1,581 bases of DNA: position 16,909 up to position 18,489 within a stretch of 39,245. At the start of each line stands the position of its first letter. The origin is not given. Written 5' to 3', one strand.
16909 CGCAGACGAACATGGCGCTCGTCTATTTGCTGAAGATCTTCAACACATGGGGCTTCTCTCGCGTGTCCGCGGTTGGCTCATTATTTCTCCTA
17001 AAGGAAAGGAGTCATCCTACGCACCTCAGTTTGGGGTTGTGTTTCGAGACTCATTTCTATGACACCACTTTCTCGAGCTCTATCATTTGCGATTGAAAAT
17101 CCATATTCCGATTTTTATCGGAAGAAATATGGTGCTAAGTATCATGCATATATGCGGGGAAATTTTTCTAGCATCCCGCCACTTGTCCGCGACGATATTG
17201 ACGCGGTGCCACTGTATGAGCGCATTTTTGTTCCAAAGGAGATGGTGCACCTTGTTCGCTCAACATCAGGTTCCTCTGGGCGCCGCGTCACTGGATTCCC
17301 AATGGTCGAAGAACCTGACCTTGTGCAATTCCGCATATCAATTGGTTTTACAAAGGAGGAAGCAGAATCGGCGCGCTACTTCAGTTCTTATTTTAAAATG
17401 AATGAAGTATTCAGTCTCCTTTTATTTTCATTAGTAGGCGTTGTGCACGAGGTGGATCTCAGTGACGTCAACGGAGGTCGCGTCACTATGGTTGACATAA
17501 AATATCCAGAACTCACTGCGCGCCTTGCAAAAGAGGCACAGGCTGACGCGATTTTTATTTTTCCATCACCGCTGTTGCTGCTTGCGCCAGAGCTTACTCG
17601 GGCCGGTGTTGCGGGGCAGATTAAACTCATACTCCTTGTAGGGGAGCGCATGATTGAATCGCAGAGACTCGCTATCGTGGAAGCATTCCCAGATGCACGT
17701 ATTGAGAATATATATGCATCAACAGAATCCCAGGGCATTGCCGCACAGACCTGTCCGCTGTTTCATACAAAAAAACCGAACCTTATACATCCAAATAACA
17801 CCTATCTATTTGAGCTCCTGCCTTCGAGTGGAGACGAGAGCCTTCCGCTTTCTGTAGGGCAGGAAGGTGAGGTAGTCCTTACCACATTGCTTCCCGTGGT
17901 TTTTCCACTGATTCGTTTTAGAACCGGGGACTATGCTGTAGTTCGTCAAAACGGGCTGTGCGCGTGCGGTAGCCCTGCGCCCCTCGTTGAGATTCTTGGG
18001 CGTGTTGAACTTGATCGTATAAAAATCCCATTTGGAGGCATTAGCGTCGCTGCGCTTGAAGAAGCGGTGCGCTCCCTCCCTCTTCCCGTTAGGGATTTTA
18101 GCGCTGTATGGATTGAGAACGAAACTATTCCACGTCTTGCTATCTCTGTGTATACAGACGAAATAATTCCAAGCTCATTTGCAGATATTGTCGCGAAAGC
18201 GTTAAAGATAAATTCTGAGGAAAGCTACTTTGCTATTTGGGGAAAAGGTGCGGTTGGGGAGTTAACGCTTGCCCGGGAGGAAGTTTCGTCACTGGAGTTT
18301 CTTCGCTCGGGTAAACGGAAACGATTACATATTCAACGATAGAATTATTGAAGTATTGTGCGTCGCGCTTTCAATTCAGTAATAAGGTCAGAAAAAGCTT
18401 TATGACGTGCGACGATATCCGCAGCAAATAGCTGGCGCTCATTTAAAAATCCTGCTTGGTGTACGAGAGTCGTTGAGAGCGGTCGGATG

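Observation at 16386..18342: Cassette B: a second, diverged copy of the peptide-partner-ligase unit, showing protein-level conservation of the peptide tail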

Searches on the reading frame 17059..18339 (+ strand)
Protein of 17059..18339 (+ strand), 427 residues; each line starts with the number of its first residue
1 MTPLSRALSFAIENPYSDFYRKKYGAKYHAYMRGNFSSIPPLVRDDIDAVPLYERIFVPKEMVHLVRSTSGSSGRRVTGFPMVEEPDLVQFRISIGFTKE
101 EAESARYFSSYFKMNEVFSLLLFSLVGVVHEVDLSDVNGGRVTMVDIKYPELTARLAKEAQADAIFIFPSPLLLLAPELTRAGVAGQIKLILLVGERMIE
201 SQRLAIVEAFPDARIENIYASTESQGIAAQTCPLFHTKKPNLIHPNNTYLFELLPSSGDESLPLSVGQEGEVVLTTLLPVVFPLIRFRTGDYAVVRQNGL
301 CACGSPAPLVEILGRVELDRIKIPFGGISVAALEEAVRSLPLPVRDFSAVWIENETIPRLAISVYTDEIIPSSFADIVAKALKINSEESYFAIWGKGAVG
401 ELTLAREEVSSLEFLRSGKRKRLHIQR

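Call 9: search_protein_families(library=pfam, proteins=[window:17059-18339:+], max_evalue=1)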
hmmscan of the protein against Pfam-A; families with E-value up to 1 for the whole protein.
window:17059-18339:+ (427 aa): 1 family
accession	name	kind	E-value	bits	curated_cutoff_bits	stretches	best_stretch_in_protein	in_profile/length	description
PF00501.34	AMP-binding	-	0.0036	16.6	29.9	1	137-273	229-373/384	AMP-binding enzyme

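Call 10: search_protein_families(library=ncbifam, proteins=[window:17059-18339:+], max_evalue=1)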
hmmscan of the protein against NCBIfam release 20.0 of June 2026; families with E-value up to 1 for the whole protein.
window:17059-18339:+ (427 aa): 10 families
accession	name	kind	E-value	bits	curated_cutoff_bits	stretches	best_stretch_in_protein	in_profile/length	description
NF045666.1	DVU1553_fam_AMP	equivalog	5.2e-17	61.9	300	1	142-310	163-324/331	DVU_1553 family AMP-dependent CoA ligase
NF053551.1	FlxY_rubin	equivalog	1.3e-10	40.6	520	1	206-325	222-331/424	flexirubin biosynthesis putative acyl-CoA ligase FlxY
NF041878.1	paak_haloarch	equivalog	2.5e-08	32.9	700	1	156-306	167-314/427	phenylacetate--CoA ligase PaaK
TIGR02155.1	PA_CoA_ligase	equivalog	1.3e-06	27.2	646.3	1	154-297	160-301/422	phenylacetate--CoA ligase PaaK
TIGR01733.1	AA-adenyl-dom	subfamily_domain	2.7e-06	26.5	317.4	1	149-229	200-278/409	amino acid adenylation domain-containing protein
NF041217.1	BagE_FevW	exception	0.0008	18.5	800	1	187-317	193-312/424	bagremycin/ferroverdin synthetase BagE/FevW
TIGR01734.1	D-ala-DACP-lig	equivalog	0.0013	17.3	559.85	1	172-225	246-298/504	D-alanine--poly(phosphoribitol) ligase subunit DltA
TIGR03335.1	F390_ftsA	equivalog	0.0073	15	458.7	1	187-305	205-318/445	coenzyme F390 synthetase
NF007933.0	PRK10649.1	subfamily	0.05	12.1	404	1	85-137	93-145/577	phosphoethanolamine transferase CptA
NF003417.0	PRK04813.1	subfamily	0.075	11.6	476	1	174-224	250-299/505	D-alanine--poly(phosphoribitol) ligase subunit DltA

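Call 26: find_homologous_proteins(query=window:17059-18339:+, max_evalue=1e-10)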
Query window:17059-18339:+ (427 aa): 10 proteins with E <= 1e-10 among 8000 candidates.
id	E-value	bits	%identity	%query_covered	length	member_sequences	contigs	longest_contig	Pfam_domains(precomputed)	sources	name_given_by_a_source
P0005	5.4e-277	936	100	100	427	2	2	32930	-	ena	-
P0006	3.1e-129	450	51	100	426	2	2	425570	PF00501.35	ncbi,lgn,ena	-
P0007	3.9e-129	449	50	100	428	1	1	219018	PF00501.35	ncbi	-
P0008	4.2e-117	410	47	100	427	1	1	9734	-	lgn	-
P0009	3.0e-114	400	46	100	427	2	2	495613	PF00501.35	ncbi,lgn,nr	ncbi:MAG: hypothetical protein NT019_00450 [Candidatus Adlerbacteria bacterium]|nr:hypothetical prot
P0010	1.6e-111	392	46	100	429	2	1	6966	-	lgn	-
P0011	6.6e-94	333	42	99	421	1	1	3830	PF00501.35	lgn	-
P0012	2.9e-34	137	33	93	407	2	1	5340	-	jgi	jgi:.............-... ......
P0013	3.4e-22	97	28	85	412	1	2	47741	PF00501.35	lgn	-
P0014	8.5e-22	96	26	81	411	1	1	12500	-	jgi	-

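Call 27: find_encoding_contigs(protein=P0006, flank=8000, max_places=2)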
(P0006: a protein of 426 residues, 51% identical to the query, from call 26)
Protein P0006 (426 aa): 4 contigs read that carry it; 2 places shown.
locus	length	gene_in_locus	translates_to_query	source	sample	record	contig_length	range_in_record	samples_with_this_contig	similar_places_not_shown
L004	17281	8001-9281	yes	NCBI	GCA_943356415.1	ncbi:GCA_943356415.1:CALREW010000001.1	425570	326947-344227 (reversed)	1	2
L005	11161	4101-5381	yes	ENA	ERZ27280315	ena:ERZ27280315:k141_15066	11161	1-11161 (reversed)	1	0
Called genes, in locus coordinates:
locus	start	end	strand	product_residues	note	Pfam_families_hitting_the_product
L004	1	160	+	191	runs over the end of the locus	-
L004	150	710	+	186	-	-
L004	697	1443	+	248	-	-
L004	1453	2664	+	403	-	-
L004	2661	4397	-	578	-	-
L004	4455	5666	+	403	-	-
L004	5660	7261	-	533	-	-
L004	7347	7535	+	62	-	-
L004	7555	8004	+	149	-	-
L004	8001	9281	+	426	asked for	PF00501:AMP-binding (weak)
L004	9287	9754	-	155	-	-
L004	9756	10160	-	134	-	-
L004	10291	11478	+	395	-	-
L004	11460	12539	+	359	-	-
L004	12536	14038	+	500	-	-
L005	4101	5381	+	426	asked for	PF00501:AMP-binding (weak)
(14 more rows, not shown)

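Call 28: find_encoding_contigs(protein=P0007, flank=8000, max_places=2)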
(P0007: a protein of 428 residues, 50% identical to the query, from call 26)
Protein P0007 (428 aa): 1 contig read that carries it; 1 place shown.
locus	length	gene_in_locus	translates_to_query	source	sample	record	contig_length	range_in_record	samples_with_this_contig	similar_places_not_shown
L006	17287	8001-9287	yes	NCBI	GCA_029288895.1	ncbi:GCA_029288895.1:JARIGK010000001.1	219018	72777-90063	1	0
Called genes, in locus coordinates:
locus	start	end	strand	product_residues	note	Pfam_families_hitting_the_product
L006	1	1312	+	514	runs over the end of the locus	PF00884:Sulfatase, PF16347:SGSH_C (faint)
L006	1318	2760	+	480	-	PF00884:Sulfatase, PF01663:Phosphodiest, PF02995:DUF229 (weak), PF16347:SGSH_C (weak)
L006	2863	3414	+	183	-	-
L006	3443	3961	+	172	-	-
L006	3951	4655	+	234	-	-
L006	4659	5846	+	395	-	-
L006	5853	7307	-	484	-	-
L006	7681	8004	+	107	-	-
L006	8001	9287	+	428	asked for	PF00501:AMP-binding (weak)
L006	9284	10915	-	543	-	-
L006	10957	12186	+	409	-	-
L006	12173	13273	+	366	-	-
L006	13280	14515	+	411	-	-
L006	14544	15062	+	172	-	-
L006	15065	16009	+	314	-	PF16403:Bact_surface_Ig-like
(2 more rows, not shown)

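Call 29: find_encoding_contigs(protein=P0009, flank=8000, max_places=2)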
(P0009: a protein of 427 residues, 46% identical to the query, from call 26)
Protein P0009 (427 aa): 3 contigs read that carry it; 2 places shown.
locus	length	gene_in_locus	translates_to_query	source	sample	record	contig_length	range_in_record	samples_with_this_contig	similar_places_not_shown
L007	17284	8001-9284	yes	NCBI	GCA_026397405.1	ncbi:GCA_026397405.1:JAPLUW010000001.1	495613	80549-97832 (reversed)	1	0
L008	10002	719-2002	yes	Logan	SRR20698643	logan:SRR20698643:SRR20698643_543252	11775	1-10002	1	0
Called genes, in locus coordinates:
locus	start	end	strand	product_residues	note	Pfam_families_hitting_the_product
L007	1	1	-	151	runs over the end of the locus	-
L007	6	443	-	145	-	-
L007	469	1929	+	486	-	PF14559:TPR_19 (weak)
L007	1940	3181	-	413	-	-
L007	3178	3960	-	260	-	-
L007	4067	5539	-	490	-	-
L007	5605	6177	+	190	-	-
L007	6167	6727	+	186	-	-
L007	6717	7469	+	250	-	-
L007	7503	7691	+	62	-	-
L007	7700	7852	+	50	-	-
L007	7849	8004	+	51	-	-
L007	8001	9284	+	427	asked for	PF00501:AMP-binding (weak)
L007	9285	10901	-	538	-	-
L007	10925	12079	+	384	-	-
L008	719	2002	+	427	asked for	PF00501:AMP-binding (weak)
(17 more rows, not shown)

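Call 32: find_related_loci(query=A1, collection=genome_contigs, flank=6000)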
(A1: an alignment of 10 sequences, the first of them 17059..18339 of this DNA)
Query A1 (427 aa) in genome_contigs; peptide patterns used: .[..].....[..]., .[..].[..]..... (x = any residue, [..] = any of these).
466 stretches matched a pattern; 352 encode a relative of the query (tblastn E <= 1e-3); the best 80 are kept; 79 distinct loci.
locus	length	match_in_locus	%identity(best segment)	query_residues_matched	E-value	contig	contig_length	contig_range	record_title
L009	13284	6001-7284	50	1-427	1e-132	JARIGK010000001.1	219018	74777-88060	MAG: Candidatus Adlerbacteria bacterium isolate CullarsAll.DT.02 k141_426384, whole genome shotgun sequence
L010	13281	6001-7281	46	1-427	3e-121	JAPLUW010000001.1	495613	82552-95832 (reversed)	MAG: Candidatus Adlerbacteria bacterium isolate LacPavin_0818_WC45_MAG_49_12 LacPavin_0818_WC45_scaffold_276048, whole g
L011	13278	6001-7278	51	1-427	9e-136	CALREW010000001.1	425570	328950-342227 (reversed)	MAG: Candidatus Nomurabacteria bacterium isolate Ike-100m-41 genome assembly, contig: Ike-100-c2, whole genome shotgun s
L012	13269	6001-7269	41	2-423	8e-93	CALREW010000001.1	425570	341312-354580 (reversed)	MAG: Candidatus Nomurabacteria bacterium isolate Ike-100m-41 genome assembly, contig: Ike-100-c2, whole genome shotgun s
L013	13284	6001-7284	46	1-427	3e-119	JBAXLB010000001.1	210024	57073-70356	MAG: Candidatus Adlerbacteria bacterium isolate ELA416 MAG416_1, whole genome shotgun sequence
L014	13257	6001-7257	41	4-423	1e-90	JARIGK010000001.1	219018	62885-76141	MAG: Candidatus Adlerbacteria bacterium isolate CullarsAll.DT.02 k141_426384, whole genome shotgun sequence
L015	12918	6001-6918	30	8-335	1e-32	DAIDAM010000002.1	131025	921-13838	MAG TPA_asm: bacterium isolate clean1841 k141_1572, whole genome shotgun sequence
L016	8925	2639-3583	29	4-340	2e-28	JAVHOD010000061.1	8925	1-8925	MAG: Candidatus Paceibacterota bacterium isolate WB02no9_41_8 NODE_7778_length_8925_cov_4.762345, whole genome shotgun s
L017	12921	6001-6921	29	4-332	1e-26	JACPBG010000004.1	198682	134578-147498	MAG: Candidatus Sungiibacteriota bacterium isolate NC_groundwater_251_Ag_S-0.2um_45_46 S5_GD2017_2_S2_scaffold_205, whol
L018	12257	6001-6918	28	2-332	2e-24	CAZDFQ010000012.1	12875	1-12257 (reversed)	MAG TPA_asm: uncultured Candidatus Saccharibacteria bacterium isolate SRP093762_co1_25 genome assembly, contig: NODE_283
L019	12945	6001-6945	29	3-342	8e-24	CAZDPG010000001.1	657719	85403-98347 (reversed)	MAG TPA_asm: uncultured Candidatus Saccharibacteria bacterium isolate SRP062349_co2_30 genome assembly, contig: NODE_5_l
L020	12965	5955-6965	28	17-368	3e-17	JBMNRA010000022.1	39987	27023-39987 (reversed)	MAG: Ruminococcus sp. isolate SBF912SR2HQ0017 scaffold_3924_c1, whole genome shotgun sequence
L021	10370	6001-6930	25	12-347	7e-17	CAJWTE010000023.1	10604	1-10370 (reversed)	TPA_asm: uncultured bacterium isolate ERR599159_bin.42_MetaBAT_v2.12.1_MAG genome assembly, contig: NODE_3096_length_106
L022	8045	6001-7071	25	1-370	2e-14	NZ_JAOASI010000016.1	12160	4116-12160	MAG: Tepidibacter sp. isolate McLGI.53 contig_8858, whole genome shotgun sequence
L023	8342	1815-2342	36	156-337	3e-14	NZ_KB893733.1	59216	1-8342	Parafrankia elaeagni strain BMG5.12 B207DRAFT_scaffold_34.35, whole genome shotgun sequence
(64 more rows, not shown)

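Call 67: search_solved_structures(query=window:17059-18339:+, max_evalue=0.001, show_alignments=1)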
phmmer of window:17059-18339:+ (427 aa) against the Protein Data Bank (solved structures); distinct sequences matched with E-value up to 0.001: 7.
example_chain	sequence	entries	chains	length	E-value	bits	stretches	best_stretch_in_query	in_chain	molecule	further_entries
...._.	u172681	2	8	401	2.8e-11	46.4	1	186-357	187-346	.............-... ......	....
2y4o_A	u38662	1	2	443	2.7e-06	30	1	149-366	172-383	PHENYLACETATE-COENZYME A LIGASE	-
4r1l_A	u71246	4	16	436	2.8e-06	30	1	161-310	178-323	Phenylacetate-coenzyme A ligase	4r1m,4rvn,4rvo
2y27_A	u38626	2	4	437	1.1e-05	28.1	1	151-292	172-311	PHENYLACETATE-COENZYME A LIGASE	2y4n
6wuq_A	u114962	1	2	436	4.7e-05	26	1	168-342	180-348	AjiA1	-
6siw_A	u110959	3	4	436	0.00018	24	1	167-342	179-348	PaaK-like ligase (AMP-dependent synthetase and ligase) | AMP-dependent synthetase and ligase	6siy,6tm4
6siw_B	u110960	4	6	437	0.00018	24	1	167-342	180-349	PaaK-like ligase (AMP-dependent synthetase and ligase) | AMP-dependent synthetase and ligase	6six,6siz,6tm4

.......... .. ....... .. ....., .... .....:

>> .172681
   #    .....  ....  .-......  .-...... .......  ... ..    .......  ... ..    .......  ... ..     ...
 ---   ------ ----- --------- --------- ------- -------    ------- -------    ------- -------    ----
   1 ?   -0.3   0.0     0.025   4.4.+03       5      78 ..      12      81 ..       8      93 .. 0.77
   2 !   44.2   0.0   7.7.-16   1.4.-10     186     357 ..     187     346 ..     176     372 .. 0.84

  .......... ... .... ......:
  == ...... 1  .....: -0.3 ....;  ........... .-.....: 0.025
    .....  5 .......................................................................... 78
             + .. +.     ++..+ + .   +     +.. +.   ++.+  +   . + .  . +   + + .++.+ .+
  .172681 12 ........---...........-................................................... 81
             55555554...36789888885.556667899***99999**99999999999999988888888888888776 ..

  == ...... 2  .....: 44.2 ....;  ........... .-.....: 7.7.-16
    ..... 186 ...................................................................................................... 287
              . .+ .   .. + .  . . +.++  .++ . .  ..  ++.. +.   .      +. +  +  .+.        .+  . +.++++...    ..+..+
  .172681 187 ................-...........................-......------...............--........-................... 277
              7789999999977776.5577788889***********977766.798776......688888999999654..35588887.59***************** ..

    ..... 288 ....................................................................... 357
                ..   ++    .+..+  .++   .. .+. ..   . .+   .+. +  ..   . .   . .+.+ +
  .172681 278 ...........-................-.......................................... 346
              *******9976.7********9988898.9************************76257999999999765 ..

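Call 94: search_protein_families(library=padloc, proteins=[window:17059-18339:+], max_evalue=0.01)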
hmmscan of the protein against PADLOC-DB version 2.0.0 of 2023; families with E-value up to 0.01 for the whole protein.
window:17059-18339:+ (427 aa): 0 families
